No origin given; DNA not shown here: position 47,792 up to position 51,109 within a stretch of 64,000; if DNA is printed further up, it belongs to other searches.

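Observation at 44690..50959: Myosin-like giant protein with intact IQ neck and RCC1 tail but apparently degenerate ATPase motifs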

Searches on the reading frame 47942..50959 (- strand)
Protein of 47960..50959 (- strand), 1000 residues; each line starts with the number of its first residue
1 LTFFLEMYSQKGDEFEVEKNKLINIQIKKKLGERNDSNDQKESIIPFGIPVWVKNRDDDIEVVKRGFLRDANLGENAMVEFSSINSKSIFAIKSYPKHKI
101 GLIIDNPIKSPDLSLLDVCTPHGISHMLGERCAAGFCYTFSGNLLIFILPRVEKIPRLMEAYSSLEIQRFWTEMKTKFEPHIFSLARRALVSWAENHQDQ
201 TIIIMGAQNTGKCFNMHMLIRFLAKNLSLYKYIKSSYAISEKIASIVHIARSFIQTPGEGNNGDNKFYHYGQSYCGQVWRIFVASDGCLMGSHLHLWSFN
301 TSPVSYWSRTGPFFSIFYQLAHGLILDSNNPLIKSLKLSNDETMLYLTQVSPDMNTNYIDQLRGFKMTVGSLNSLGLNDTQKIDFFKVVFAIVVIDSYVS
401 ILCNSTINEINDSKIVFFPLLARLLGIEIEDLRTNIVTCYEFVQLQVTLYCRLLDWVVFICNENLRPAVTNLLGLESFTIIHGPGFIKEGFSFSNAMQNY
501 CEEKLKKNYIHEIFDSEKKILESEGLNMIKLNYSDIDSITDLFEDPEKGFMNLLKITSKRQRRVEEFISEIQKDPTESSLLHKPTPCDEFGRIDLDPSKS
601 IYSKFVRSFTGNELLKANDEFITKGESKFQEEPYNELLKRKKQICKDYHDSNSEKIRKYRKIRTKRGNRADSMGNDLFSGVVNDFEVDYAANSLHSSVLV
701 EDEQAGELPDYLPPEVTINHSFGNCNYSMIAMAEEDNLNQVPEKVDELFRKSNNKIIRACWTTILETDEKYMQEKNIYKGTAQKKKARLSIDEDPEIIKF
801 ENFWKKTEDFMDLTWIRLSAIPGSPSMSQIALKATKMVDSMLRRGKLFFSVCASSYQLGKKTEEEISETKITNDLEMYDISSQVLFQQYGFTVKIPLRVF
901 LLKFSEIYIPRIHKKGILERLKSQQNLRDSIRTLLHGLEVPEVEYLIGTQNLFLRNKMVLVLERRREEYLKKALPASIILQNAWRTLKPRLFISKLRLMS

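Call 4: search_solved_structures(query=window:48500-50959:-, max_evalue=1, show_alignments=2)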
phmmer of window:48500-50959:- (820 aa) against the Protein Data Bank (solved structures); distinct sequences matched with E-value up to 1: 147 (the best 60 are shown).
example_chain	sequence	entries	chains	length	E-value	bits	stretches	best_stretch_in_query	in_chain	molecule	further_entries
4pjj_A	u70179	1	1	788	7.3e-18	67.3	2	125-439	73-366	Unconventional myosin-VI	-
2x51_A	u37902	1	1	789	1e-17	66.8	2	125-438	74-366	MYOSIN-VI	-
2vas_A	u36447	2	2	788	1e-17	66.8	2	125-438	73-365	MYOSIN VI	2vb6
4dbq_A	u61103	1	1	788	1.6e-17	66.2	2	125-438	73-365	Myosin-VI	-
2ec6_A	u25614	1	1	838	2.3e-17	65.6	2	120-393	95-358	Myosin heavy chain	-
1dfk_A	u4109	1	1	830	4.9e-17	64.5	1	114-393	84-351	MYOSIN HEAD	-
1dfl_A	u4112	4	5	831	4.9e-17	64.5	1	114-393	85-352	MYOSIN HEAD | MYOSIN HEAVY CHAIN, STRIATED MUSCLE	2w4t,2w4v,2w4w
1b7t_A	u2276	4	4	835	5e-17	64.5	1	115-393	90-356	MYOSIN HEAVY CHAIN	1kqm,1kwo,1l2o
1kk7_A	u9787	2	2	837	5.1e-17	64.5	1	115-393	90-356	MYOSIN HEAVY CHAIN, STRIATED MUSCLE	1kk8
1qvi_A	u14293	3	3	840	5.1e-17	64.5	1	115-393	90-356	Myosin heavy chain, striated muscle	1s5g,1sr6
2os8_A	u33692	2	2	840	9.6e-16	60.3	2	120-393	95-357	Myosin heavy chain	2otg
3mkd_A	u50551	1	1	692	1.1e-15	60.1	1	111-544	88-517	Myosin-2 heavy chain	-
1w9l_A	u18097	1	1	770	1.2e-15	60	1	111-544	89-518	MYOSIN II HEAVY CHAIN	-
1w9k_A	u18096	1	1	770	1.2e-15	59.9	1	111-544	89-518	MYOSIN II HEAVY CHAIN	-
2x9h_A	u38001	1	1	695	1.3e-15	59.9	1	111-544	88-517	MYOSIN-2 HEAVY CHAIN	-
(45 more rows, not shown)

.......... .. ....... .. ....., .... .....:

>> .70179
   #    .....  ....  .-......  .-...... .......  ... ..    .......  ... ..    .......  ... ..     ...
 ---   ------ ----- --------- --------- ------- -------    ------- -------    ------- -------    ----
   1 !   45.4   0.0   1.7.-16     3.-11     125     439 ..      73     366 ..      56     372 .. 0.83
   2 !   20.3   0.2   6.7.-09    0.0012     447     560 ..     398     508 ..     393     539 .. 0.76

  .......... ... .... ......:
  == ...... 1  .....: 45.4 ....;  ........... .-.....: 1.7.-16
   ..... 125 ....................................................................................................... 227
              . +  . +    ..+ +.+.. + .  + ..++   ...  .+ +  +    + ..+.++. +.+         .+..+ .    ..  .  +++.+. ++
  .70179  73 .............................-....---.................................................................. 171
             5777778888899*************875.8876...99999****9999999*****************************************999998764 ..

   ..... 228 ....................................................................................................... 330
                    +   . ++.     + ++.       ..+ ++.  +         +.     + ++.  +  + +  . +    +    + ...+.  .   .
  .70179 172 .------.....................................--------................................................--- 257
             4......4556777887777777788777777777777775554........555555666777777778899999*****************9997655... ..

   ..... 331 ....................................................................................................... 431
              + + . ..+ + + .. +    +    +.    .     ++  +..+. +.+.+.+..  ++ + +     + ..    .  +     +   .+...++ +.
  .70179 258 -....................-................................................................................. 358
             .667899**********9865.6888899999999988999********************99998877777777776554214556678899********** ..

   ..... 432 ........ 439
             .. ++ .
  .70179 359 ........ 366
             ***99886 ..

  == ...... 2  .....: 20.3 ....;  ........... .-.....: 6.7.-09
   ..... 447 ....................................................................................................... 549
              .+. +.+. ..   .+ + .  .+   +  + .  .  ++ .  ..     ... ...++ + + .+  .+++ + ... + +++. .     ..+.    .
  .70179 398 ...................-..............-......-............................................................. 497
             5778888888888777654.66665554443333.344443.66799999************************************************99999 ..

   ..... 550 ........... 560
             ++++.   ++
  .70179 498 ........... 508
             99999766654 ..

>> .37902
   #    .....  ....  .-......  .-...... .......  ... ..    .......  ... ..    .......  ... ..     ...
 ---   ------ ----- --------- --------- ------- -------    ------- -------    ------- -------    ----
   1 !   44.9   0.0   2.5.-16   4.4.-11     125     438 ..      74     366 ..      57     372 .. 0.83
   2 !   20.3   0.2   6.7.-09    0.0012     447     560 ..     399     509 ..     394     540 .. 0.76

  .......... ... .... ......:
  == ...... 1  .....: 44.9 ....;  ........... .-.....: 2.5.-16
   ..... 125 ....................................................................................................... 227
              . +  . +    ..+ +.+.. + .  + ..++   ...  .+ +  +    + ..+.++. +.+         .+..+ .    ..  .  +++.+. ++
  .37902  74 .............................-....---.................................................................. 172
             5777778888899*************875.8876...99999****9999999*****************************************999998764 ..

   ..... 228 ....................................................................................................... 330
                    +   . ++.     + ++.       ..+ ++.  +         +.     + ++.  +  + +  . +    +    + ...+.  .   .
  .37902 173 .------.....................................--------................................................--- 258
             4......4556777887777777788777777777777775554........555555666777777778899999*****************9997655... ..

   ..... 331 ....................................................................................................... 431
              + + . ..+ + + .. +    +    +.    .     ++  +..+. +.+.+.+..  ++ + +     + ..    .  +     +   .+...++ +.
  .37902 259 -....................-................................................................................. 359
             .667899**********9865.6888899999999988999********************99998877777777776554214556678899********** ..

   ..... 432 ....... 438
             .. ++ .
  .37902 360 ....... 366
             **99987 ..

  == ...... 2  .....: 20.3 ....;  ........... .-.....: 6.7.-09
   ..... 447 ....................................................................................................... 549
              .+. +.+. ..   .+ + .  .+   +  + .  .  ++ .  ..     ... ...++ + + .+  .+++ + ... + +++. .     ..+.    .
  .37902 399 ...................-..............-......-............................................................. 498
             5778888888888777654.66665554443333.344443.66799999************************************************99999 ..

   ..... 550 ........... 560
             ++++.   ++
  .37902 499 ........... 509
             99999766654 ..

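Call 5: find_homologous_proteins(query=window:47960-50959:-, max_evalue=0.001)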
Query window:47960-50959:- (1000 aa): 13 proteins with E <= 0.001 among 8000 candidates.
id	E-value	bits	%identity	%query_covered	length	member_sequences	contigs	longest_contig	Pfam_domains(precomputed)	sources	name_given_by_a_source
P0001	3.4e-11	60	23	45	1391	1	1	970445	PF00063.28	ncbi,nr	ncbi:hypothetical protein H4Q26_012555 [Puccinia striiformis f. sp. tritici PST-130]|nr:hypothetical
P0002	5.0e-11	59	23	45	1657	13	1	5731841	PF01843.26,PF00063.28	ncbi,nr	ncbi:hypothetical protein MJO29_001961 [Puccinia striiformis f. sp. tritici]|nr:hypothetical protein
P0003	1.0e-9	55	22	46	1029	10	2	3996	PF06017.20,PF00063.28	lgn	-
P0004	7.3e-8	49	22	45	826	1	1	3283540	PF00063.28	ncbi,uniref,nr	ncbi:myosin E [Besnoitia besnoiti]|uniref:Myosin E n=1 Tax=Besnoitia besnoiti TaxID=94643 RepID=A0A2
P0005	7.7e-8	49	23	44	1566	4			PF00784.23,PF00063.28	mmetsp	mmetsp:Transcript_11196/g.12942 ORF Transcript_11196/g.12942 Transcript_11196/m.12942 type:complete 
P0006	1.4e-7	48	23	42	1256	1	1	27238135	PF21521.4,PF16521.11,PF00063.28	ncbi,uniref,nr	ncbi:myosin VIb isoform X3 [Etheostoma spectabile]|uniref:myosin VIb isoform X3 n=1 Tax=Etheostoma s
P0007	1.5e-7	48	23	42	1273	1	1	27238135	PF21521.4,PF16521.11,PF00063.28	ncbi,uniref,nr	ncbi:myosin VIb isoform X1 [Etheostoma spectabile]|uniref:myosin VIb isoform X1 n=1 Tax=Etheostoma s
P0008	8.2e-7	45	22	46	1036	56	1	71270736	PF06017.20,PF00063.28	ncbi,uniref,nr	ncbi:unconventional myosin IC isoform X1 [Anopheles darlingi]|uniref:unconventional myosin IC isofor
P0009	2.0e-6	44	23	44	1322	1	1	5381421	PF06017.20,PF04790.19,PF00063.28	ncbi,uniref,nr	ncbi:CLUMA_CG010776, isoform A [Clunio marinus]|uniref:CLUMA_CG010776, isoform A n=1 Tax=Clunio mari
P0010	2.1e-6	44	22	53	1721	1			PF00612.34,PF25966.1,PF01843.26,PF00063.28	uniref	uniref:unconventional myosin-Va-like n=1 Tax=Pristiophorus japonicus TaxID=55135 RepID=UPI00398ED907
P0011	1.8e-5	41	22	41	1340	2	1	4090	PF17820.8,PF00595.30,PF24556.2,PF00063.28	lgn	-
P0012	3.4e-4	37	20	44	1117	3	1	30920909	PF06017.20,PF14604.13,PF00018.35,PF07653.24,PF00063.28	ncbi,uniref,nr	ncbi:unconventional myosin-Ie isoform X1 [Paramormyrops kingsleyae]|uniref:Osteoclast-stimulating fa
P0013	6.6e-4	36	24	38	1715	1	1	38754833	PF00612.34,PF25966.1,PF01843.26,PF00063.28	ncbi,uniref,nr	ncbi:unconventional myosin-Va isoform X2 [Scomber scombrus]|uniref:unconventional myosin-Va isoform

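Call 54: predict_structure(alignment_id=A1)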
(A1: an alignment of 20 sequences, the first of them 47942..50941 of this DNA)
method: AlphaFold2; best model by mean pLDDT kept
length: 1000 residues; sequences in the alignment: 20
mean_pLDDT: 65.7   pTM: 0.68
mean pLDDT of the five models: 65.7, 63.2, 62.9, 58.9, 57.3
residues with pLDDT >= 90: 75; 70-90: 461; 50-70: 171; < 50: 293
segments of 3 or more residues with pLDDT < 50: 1-43, 49-57, 76-102, 254-263, 346-349, 465-467, 565-706, 769-810, 905-908
pLDDT, mean of each block of 10 residues (from residue 1): 25 32 34 39 50 46 54 47 29 33 67 73 79 87 66 70 70 83 86 89 83 89 73 90 85 45 63 85 85 70 68 86 87 84 61 77 90 93 91 76 62 89 83 78 87 87 60 87 72 86 87 86 74 82 73 65 47 32 32 30 32 33 39 37 39 35 27 24 24 25 52 85 76 73 88 76 50 36 37 42 42 55 67 67 87 57 84 87 84 84 54 68 87 83 88 81 76 76 84 83
secondary structure, 60 per line:
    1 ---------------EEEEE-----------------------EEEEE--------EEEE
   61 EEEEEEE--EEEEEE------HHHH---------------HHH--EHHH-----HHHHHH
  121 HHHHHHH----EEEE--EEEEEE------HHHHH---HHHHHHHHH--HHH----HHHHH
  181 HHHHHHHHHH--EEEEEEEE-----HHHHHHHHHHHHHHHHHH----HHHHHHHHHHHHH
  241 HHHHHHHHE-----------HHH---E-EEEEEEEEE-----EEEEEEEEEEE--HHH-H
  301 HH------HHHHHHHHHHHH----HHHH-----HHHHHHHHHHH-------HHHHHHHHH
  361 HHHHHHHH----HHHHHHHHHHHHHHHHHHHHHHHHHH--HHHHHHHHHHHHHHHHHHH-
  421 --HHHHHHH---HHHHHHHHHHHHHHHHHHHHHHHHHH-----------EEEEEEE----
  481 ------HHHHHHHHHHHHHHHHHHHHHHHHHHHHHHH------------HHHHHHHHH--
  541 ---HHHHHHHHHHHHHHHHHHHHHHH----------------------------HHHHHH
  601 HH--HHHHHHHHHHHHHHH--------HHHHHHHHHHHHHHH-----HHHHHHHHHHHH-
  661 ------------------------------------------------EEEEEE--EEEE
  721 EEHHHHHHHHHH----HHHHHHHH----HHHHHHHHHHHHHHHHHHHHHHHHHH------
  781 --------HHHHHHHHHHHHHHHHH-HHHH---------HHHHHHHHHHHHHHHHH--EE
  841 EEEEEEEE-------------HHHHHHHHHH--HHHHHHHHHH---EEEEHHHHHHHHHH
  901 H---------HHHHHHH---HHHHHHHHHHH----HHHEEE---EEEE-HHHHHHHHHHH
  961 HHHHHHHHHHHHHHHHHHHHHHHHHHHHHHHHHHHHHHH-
elements in order (helices of 4 or more, strands of 3 or more residues): E16-20 E44-48 E57-67 E70-75 H82-85 H115-127 E132-135 E138-143 H150-154 H158-166 H176-190 E193-200 H206-223 H228-248 E269-277 E283-293 H309-320 H325-328 H334-344 H352-368 H373-398 H401-419 H423-429 H433-458 E470-476 H487-517 H530-538 H544-566 H595-602 H605-619 H628-642 H648-659 E709-714 E717-722 H723-732 H737-744 H749-774 H789-805 H807-810 H820-836 E839-848 H862-871 H874-883 E887-890 H891-901 H911-917 H921-931 E939-941 E945-948 H950-999

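Call 58: fold_search(model_id=the predicted structure, library=pdb)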
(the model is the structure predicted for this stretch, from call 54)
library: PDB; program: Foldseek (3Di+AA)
matches with E <= 10: 292; with E <= 0.001: 256
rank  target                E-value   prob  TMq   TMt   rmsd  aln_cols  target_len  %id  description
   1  5i0i_A                2.5e-28  1.00  0.55  0.69  11.8      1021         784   14  Crystal structure of myosin X motor domain with 2IQ motifs in pre-powerstroke state (released 2016-09-07)
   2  5o2l                  1.2e-27  1.00  0.55  0.71  10.9      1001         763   16  Myosin VI motor domain in the Pre-Transition State (released 2018-05-23)
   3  4l79_A                1.4e-27  1.00  0.51  0.67  13.1       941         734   16  Crystal Structure of nucleotide-free Myosin 1b residues 1-728 with bound Calmodulin (released 2014-01-29)
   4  8rbg                  1.6e-27  1.00  0.55  0.73   8.6       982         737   14  CryoEM structure of primed myosin-5a (ADP-Pi state) (released 2024-12-11)
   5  5i0h_A                2.1e-27  1.00  0.55  0.74  11.0       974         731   14  Crystal structure of myosin X motor domain in pre-powerstroke state (released 2016-09-07)
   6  4byf_A                2.7e-27  1.00  0.52  0.72   9.9       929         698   16  Crystal structure of human Myosin 1c in complex with calmodulin in the pre-power stroke state (released 2014-03-26)
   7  4pjj_A                3.2e-27  1.00  0.51  0.67  11.4       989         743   17  MYOSIN VI (MD-INSERT2-CAM, DELTA-INSERT1) post-rigor state - long soaking with PO4 (released 2015-04-29)
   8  4byf_C                3.5e-27  1.00  0.51  0.71  10.1       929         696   16  Crystal structure of human Myosin 1c in complex with calmodulin in the pre-power stroke state (released 2014-03-26)
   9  5i0h_B                3.8e-27  1.00  0.55  0.74  11.2       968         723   15  Crystal structure of myosin X motor domain in pre-powerstroke state (released 2016-09-07)
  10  4dbq_A                4.2e-27  1.00  0.51  0.67  11.3       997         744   17  MYOSIN VI D179Y (MD-INSERT2-CAM, DELTA-INSERT1) post-rigor state (released 2013-01-30)
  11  2vb6_A                4.4e-27  1.00  0.51  0.68  11.2       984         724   16  Myosin VI (MD-insert2-CaM, Delta Insert1) Post-rigor state (crystal form 2) (released 2007-12-11)
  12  7dhw                  4.8e-27  1.00  0.55  0.74   8.8       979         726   16  Crystal structure of myosin-XI motor domain in complex with ADP-ALF4 (released 2021-05-19)
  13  4pjn                  4.8e-27  1.00  0.54  0.70  10.3      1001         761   17  Myosin VI motor domain in the Pi release state, space group P212121 - shortly soaked with PO4 (released 2015-04-29)
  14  4e7z_B                5.2e-27  1.00  0.53  0.70  10.6       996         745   17  Myosin VI (MD) pre-powerstroke state, P21 crystal form (released 2012-09-19)
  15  4anj_A                5.5e-27  1.00  0.53  0.54  12.1      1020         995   16  MYOSIN VI (MDinsert2-GFP fusion) PRE-POWERSTROKE STATE (MG.ADP.AlF4) (released 2012-10-17)
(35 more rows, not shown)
